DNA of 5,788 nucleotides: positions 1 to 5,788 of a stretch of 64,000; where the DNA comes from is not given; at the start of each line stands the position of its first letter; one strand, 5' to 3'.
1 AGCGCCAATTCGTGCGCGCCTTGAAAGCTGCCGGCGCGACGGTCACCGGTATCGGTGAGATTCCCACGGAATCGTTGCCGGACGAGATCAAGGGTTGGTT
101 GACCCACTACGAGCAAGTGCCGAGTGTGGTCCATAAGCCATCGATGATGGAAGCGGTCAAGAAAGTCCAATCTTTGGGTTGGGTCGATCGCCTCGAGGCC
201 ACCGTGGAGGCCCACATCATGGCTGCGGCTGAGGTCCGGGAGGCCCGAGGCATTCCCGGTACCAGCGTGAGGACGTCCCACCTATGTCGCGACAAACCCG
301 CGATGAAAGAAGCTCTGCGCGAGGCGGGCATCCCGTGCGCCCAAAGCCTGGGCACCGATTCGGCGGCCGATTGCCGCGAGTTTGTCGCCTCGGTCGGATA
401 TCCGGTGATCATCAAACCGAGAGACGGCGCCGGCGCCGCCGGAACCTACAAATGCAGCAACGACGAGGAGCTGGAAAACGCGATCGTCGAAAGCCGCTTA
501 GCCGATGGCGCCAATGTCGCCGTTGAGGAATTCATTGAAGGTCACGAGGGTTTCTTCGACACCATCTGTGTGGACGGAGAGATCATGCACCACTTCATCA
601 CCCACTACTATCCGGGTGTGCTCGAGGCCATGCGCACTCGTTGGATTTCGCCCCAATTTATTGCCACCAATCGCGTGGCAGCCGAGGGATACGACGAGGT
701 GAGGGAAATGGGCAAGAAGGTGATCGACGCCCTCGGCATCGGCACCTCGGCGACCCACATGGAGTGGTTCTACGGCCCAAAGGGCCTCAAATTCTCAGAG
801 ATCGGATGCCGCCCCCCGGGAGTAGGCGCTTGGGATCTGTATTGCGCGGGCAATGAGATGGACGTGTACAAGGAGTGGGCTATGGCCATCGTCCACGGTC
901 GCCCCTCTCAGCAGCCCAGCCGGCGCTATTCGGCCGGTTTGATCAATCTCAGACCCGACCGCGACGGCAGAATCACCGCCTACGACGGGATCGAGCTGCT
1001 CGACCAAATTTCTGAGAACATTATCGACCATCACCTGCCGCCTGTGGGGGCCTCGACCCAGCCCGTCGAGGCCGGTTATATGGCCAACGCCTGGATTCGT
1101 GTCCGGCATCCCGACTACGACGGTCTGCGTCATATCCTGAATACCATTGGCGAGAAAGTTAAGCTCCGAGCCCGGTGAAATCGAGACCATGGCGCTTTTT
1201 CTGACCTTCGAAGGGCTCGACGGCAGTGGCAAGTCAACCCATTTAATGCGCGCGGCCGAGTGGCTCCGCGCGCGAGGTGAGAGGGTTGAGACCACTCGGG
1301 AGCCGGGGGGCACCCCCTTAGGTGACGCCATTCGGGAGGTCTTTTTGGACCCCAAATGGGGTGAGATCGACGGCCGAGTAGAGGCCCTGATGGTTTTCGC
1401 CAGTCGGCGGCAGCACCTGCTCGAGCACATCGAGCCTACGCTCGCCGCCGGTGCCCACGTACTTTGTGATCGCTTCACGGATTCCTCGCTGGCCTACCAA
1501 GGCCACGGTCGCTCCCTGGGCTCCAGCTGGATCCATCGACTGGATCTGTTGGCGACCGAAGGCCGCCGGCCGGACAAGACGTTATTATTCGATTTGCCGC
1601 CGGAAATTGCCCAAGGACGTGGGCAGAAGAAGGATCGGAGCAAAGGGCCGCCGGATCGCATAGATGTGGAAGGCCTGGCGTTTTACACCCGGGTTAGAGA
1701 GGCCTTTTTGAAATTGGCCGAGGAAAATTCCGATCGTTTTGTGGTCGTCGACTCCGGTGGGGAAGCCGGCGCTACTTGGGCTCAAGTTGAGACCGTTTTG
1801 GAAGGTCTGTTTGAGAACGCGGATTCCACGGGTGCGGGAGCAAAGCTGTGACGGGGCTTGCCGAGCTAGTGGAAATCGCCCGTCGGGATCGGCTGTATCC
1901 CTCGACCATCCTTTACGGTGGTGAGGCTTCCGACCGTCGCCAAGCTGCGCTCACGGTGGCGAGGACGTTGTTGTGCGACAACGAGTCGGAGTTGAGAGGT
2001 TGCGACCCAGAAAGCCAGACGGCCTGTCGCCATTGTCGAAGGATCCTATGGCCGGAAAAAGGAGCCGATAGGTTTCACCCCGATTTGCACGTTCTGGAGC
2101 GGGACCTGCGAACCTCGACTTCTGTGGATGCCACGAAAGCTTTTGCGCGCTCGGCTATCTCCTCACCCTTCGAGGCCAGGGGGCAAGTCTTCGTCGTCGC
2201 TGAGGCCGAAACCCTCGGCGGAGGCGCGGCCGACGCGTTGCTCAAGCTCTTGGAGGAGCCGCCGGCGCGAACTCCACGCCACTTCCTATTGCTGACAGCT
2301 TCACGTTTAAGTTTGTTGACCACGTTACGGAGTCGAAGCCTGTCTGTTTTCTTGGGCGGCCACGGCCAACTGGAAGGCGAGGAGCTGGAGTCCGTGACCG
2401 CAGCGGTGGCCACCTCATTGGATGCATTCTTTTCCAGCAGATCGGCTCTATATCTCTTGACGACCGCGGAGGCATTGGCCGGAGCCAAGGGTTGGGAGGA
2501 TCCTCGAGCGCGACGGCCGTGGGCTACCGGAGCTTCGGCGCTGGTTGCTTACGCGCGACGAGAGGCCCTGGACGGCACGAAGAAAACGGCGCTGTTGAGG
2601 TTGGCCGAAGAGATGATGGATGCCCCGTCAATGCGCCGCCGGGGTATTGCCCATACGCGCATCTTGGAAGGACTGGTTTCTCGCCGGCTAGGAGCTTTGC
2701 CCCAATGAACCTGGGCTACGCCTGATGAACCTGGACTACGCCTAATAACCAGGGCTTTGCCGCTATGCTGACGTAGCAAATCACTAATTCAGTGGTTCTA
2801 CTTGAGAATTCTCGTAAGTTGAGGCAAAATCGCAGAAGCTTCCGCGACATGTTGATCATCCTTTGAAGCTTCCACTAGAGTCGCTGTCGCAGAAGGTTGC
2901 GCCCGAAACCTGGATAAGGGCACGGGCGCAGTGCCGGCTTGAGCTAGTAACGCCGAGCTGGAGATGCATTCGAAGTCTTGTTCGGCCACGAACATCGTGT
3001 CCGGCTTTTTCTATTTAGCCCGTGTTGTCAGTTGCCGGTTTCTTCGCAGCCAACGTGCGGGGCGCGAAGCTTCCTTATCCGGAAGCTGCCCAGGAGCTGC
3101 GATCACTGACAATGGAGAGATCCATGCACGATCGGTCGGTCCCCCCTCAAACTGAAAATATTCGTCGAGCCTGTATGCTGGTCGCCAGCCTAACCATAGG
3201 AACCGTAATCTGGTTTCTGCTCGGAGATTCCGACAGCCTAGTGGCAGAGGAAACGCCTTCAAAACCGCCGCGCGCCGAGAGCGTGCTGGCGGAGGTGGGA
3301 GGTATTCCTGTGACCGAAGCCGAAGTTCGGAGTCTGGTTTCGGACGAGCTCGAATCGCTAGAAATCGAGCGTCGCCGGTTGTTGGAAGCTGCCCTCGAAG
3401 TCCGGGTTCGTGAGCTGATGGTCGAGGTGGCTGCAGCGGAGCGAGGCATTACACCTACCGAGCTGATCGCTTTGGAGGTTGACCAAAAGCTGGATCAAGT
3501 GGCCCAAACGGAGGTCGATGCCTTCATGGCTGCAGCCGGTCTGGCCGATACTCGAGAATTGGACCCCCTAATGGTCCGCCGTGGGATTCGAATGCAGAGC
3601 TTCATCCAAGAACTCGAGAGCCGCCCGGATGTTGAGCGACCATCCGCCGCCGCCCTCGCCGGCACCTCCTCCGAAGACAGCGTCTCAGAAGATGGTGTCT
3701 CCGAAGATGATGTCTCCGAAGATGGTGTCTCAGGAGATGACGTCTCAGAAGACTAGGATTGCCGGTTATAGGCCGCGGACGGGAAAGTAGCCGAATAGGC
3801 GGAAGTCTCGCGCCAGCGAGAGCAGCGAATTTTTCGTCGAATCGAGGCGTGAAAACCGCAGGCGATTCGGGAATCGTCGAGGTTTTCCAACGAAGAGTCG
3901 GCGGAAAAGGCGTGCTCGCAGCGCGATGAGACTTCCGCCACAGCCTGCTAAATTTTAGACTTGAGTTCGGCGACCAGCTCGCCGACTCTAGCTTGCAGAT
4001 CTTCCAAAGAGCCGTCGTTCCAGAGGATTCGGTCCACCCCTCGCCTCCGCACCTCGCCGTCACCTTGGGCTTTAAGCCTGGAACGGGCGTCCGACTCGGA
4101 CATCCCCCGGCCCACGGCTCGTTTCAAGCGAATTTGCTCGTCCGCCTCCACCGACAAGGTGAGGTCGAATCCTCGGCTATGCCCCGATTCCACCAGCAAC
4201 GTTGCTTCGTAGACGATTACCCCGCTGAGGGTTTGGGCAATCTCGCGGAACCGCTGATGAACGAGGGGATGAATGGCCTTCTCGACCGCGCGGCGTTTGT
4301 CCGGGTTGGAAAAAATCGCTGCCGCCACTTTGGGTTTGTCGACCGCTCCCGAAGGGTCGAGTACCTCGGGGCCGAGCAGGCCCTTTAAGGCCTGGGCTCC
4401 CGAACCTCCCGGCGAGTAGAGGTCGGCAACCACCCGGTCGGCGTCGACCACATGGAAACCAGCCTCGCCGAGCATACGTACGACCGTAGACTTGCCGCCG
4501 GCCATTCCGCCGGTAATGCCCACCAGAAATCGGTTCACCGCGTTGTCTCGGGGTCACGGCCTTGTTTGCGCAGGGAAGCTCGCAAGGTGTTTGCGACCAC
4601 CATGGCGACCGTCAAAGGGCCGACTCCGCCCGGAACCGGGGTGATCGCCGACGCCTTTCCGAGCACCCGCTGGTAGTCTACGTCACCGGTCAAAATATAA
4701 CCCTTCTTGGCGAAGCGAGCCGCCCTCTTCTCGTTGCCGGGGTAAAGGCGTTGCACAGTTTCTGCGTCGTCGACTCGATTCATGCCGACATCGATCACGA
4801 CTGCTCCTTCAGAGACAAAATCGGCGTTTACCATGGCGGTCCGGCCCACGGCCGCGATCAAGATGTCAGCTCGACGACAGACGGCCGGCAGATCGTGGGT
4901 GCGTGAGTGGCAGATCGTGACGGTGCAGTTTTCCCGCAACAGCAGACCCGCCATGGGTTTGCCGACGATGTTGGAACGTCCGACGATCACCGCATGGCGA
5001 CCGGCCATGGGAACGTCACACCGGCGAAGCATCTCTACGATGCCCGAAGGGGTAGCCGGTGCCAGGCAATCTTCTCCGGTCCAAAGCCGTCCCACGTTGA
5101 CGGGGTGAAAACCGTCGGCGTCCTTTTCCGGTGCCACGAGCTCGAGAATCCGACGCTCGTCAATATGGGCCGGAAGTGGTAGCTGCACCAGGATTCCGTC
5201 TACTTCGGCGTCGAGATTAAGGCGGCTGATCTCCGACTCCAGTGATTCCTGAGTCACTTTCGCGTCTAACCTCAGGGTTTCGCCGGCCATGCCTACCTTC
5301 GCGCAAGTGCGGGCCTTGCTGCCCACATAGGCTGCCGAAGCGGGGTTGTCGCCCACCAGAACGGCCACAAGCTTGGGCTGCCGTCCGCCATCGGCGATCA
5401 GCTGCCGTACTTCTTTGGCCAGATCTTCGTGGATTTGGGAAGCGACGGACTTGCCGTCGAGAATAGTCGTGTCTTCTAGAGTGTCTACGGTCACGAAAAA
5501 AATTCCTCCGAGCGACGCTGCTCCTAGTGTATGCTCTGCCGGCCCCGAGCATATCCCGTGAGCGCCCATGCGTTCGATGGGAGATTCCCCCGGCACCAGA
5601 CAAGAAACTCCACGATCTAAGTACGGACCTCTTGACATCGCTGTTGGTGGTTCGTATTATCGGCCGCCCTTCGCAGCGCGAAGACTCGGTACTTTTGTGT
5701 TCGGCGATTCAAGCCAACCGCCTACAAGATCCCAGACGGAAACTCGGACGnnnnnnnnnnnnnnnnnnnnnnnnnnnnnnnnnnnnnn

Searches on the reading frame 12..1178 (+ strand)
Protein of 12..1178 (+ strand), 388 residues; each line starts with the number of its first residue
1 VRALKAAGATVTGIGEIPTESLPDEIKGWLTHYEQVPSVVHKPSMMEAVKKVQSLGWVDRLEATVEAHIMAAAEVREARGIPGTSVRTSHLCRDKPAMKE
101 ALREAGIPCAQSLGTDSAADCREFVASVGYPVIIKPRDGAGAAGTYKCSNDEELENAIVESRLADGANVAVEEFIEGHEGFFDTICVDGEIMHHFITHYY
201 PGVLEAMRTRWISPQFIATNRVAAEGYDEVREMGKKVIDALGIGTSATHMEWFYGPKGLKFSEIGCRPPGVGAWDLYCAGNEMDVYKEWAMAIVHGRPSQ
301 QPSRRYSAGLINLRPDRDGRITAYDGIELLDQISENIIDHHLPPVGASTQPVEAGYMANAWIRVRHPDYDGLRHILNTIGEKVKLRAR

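Call 24: search_protein_families(library=pfam, proteins=[window:12-1178:+])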
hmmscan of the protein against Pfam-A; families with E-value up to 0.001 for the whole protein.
window:12-1178:+ (388 aa): 6 families
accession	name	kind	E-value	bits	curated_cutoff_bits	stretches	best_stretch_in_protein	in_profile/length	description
PF02222.28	ATP-grasp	-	2.2e-10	40.9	27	1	101-278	2-173/179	ATP-grasp domain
PF02786.22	CPSase_L_D2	-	3.3e-10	40.3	19.8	1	94-177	1-91/211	Carbamoyl-phosphate synthase L chain, ATP binding domain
PF13535.11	ATP-grasp_4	-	2e-07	31.2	27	1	129-258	2-141/160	ATP-grasp domain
PF07478.18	Dala_Dala_lig_C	-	4.4e-07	30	24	1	119-242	26-150/204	D-ala D-ala ligase C-terminus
PF02655.19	ATP-grasp_3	-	4.7e-06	27.2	23.2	1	92-185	1-79/160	ATP-grasp domain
PF01071.24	GARS_A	-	2.7e-05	24.5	27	1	94-192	2-105/194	Phosphoribosylglycinamide synthetase, ATP-grasp (A) domain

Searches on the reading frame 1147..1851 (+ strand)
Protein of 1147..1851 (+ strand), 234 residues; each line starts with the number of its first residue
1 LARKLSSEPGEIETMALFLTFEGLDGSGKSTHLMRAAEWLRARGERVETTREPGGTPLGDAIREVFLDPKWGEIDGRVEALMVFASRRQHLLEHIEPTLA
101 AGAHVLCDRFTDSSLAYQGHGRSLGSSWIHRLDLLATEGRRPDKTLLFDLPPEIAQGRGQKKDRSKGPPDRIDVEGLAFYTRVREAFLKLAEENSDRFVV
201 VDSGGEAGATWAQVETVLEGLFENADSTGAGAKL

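Call 24: search_protein_families(library=pfam, proteins=[window:1147-1851:+])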
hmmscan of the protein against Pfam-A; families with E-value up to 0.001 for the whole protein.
window:1147-1851:+ (234 aa): 2 families
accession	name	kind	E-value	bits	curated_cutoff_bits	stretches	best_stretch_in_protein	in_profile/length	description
PF02223.23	Thymidylate_kin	-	4.7e-42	144.2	27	1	21-203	1-174/185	Thymidylate kinase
PF13671.12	AAA_33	-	0.00052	20.8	27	0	21-177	4-133/143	AAA domain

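Call 26: find_encoding_contigs(protein=window:1147-1851:+, flank=10000, max_places=4)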
Protein window:1147-1851:+ (234 aa): no gene with exactly this product is on record in the collection.

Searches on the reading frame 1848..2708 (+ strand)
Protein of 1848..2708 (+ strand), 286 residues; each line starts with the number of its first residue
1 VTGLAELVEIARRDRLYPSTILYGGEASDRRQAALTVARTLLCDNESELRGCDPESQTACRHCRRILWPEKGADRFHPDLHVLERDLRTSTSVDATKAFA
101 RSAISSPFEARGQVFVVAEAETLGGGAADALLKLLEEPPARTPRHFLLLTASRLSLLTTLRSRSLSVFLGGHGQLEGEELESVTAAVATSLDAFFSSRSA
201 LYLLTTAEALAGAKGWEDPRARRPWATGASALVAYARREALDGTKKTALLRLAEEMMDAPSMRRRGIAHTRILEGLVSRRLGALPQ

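Call 24: search_protein_families(library=pfam, proteins=[window:1848-2708:+])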
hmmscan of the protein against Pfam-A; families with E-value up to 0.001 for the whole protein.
window:1848-2708:+ (286 aa): 1 family
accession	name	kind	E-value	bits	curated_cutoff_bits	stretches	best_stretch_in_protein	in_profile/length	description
PF13177.12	DNA_pol3_delta2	-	6.9e-24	85.1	27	1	5-166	7-154/161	DNA polymerase III, delta subunit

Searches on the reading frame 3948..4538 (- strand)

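Call 24: search_protein_families(library=pfam, proteins=[window:3948-4538:-])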
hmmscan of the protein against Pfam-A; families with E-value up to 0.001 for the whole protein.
window:3948-4538:- (196 aa): 2 families
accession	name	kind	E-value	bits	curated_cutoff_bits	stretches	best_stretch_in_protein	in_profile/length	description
PF01121.26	CoaE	-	1.6e-36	126.1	27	1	5-180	2-180/180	Dephospho-CoA kinase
PF13238.12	AAA_18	-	8.8e-06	26.6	29.4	1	6-154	1-121/128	AAA domain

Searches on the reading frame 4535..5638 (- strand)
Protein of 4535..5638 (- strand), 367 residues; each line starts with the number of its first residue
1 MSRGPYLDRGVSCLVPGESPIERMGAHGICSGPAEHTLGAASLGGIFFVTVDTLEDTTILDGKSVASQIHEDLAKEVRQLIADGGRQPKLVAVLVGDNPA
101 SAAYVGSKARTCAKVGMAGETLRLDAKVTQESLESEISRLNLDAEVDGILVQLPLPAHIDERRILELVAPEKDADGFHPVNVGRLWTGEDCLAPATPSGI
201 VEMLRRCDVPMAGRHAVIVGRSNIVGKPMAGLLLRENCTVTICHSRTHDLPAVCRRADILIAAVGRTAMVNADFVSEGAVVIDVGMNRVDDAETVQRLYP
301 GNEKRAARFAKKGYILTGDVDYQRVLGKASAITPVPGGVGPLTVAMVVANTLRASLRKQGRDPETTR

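Call 24: search_protein_families(library=pfam, proteins=[window:4535-5638:-])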
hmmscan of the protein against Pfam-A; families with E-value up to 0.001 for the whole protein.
window:4535-5638:- (367 aa): 2 families
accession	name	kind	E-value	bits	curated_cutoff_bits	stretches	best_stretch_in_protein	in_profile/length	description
PF02882.25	THF_DHG_CYH_C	-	2.6e-63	212.5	27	1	178-357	1-158/160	Tetrahydrofolate dehydrogenase/cyclohydrolase, NAD(P)-binding domain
PF00763.28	THF_DHG_CYH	-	2.8e-39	134.4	32.8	1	60-175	1-115/115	Tetrahydrofolate dehydrogenase/cyclohydrolase, catalytic domain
